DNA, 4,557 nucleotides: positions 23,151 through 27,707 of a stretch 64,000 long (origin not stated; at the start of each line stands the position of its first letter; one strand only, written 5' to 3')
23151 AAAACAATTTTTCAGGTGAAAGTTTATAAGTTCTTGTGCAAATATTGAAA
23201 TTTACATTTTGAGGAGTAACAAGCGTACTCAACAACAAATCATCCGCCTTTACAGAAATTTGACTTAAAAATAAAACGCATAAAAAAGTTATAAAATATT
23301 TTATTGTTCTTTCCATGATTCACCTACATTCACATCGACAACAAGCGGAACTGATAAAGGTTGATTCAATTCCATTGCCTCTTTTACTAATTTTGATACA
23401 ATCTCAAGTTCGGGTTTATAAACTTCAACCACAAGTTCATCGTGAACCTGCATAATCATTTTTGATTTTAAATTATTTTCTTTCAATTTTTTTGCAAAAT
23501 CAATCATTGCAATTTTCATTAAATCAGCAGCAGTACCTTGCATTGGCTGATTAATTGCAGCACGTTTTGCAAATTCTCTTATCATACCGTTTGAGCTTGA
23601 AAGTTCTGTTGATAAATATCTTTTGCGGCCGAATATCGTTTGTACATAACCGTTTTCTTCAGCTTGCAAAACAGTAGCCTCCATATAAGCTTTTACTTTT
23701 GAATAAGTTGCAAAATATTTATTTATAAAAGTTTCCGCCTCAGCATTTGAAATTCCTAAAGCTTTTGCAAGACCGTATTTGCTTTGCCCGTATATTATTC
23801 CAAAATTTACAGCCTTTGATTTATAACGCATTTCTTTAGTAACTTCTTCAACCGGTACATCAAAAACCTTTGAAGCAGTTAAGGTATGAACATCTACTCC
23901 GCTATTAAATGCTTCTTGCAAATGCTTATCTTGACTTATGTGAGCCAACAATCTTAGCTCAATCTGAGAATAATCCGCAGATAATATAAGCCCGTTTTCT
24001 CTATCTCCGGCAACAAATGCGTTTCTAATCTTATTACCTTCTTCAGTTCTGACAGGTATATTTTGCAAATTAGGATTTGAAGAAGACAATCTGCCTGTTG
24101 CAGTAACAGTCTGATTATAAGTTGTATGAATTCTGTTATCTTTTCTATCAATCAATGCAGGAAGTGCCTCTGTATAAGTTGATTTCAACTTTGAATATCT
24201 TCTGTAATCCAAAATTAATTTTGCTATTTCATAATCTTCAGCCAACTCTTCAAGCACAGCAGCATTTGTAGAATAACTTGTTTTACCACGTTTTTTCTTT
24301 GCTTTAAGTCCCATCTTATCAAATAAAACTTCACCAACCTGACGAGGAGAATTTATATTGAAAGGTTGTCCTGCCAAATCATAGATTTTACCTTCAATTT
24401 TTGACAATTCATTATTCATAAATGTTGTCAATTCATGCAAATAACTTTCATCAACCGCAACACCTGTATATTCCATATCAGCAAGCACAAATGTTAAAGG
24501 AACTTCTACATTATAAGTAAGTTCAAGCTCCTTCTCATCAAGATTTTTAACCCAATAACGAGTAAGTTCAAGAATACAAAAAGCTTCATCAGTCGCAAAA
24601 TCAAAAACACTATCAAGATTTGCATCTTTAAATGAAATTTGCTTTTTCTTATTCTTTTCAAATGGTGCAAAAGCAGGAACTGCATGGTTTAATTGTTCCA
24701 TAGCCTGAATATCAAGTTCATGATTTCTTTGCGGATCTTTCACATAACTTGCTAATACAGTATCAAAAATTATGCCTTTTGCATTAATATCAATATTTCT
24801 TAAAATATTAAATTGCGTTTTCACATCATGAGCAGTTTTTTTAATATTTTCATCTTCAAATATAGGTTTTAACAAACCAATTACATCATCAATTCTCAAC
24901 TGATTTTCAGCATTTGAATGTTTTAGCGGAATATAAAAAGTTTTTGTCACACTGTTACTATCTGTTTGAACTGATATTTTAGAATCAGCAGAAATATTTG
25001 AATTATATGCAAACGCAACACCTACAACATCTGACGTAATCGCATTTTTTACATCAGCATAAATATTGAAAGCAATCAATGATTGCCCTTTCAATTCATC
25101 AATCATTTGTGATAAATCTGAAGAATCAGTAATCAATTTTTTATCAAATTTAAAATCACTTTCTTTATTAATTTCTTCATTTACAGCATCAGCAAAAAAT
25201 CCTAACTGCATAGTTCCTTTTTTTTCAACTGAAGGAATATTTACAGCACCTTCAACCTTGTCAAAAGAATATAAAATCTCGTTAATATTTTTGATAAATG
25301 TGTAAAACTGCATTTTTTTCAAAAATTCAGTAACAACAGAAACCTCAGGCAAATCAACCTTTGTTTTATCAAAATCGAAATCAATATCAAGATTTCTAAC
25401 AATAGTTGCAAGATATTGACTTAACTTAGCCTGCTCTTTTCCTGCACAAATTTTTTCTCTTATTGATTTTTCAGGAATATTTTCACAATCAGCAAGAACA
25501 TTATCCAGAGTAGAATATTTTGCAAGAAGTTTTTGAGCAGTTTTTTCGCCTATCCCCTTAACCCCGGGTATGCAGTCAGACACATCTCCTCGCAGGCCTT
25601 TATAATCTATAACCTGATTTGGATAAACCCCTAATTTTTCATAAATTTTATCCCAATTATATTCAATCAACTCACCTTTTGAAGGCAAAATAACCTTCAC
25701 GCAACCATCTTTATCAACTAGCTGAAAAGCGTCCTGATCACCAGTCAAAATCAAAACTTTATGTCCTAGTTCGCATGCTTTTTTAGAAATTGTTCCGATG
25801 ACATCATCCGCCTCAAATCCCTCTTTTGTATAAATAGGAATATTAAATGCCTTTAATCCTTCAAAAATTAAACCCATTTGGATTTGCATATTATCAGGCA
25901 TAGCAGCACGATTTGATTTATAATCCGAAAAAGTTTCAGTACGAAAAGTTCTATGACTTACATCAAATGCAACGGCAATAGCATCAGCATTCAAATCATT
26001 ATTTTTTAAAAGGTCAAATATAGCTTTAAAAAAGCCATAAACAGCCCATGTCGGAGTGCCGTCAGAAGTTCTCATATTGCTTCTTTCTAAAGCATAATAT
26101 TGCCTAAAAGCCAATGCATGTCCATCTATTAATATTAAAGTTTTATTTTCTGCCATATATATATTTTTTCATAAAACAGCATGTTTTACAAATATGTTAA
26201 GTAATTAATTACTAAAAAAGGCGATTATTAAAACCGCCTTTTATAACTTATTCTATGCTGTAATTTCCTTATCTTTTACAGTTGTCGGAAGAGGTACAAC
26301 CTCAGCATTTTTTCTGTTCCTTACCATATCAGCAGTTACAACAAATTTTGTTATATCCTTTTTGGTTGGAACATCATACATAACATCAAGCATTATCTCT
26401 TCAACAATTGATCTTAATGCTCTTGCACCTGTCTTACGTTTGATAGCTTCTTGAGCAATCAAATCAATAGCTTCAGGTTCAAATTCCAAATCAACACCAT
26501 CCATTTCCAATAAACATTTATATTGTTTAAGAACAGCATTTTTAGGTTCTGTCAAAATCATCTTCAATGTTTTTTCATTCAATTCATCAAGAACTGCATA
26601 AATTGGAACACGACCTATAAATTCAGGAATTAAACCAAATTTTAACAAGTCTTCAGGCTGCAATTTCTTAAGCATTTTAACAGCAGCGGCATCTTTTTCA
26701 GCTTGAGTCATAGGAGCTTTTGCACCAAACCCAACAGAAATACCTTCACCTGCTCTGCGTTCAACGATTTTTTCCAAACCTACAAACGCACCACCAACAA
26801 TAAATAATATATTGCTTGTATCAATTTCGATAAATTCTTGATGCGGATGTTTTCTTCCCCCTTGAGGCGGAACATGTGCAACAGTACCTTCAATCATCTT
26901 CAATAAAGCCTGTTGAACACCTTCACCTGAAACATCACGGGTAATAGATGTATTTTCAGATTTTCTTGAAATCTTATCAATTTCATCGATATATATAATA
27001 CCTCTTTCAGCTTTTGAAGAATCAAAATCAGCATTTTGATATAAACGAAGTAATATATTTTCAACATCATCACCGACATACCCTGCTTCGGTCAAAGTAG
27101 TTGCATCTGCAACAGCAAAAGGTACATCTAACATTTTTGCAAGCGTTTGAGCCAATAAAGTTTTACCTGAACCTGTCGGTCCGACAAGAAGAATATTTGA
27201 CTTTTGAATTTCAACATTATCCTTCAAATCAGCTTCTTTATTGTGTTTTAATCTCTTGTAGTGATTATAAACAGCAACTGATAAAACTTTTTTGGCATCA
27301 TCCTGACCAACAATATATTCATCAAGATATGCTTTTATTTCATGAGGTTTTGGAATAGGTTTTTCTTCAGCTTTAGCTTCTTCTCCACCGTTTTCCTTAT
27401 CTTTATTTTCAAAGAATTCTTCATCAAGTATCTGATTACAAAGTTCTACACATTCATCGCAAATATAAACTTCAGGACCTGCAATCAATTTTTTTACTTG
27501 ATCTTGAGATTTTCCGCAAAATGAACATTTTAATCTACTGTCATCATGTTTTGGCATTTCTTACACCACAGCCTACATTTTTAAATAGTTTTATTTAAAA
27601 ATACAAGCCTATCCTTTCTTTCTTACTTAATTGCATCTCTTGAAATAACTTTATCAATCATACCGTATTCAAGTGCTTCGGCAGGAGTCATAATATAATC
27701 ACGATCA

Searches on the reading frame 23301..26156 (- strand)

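Call 73: search_protein_families(library=pfam, proteins=[window:23301-26156:-], max_evalue=0.000001)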
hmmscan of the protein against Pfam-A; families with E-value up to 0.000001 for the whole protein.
window:23301-26156:- (951 aa): 5 families
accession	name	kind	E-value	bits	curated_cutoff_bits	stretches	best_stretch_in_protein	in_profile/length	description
PF00476.26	DNA_pol_A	-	2.6e-161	537.2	34.3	1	571-950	2-381/381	DNA polymerase family A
PF02739.22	5_3_exonuc_N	-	1.4e-50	171.7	34.3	1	6-176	1-164/164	5'-3' exonuclease, N-terminal resolvase-like domain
PF01367.25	5_3_exonuc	-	3e-30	105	40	1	177-269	1-93/97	5'-3' exonuclease, C-terminal SAM fold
PF22619.2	DNA_polI_exo1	-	2.9e-09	37.3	27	1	429-488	40-98/140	DNA polymerase I, ribonuclease H-like domain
PF01612.26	DNA_pol_A_exo1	-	4.9e-09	36.7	23.6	1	401-510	49-141/173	3'-5' exonuclease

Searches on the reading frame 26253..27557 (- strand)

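Call 73: search_protein_families(library=pfam, proteins=[window:26253-27557:-], max_evalue=0.000001)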
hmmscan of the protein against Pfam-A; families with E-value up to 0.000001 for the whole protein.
window:26253-27557:- (434 aa): 4 families
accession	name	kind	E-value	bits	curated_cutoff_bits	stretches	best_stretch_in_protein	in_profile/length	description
PF07724.20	AAA_2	-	1.1e-32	113.8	27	1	118-319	2-165/166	AAA domain (Cdc48 subfamily)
PF06689.19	zf-C4_ClpX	-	3.1e-21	75.4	27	1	10-46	2-39/39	ClpX C4-type zinc finger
PF00004.35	AAA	-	1.1e-15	58.6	21.2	1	122-228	1-98/131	ATPase family associated with various cellular activities (AAA)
PF10431.15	ClpB_D2-small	-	5e-12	46.1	21.9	1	326-404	1-75/81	C-terminal, D2-small domain, of ClpB protein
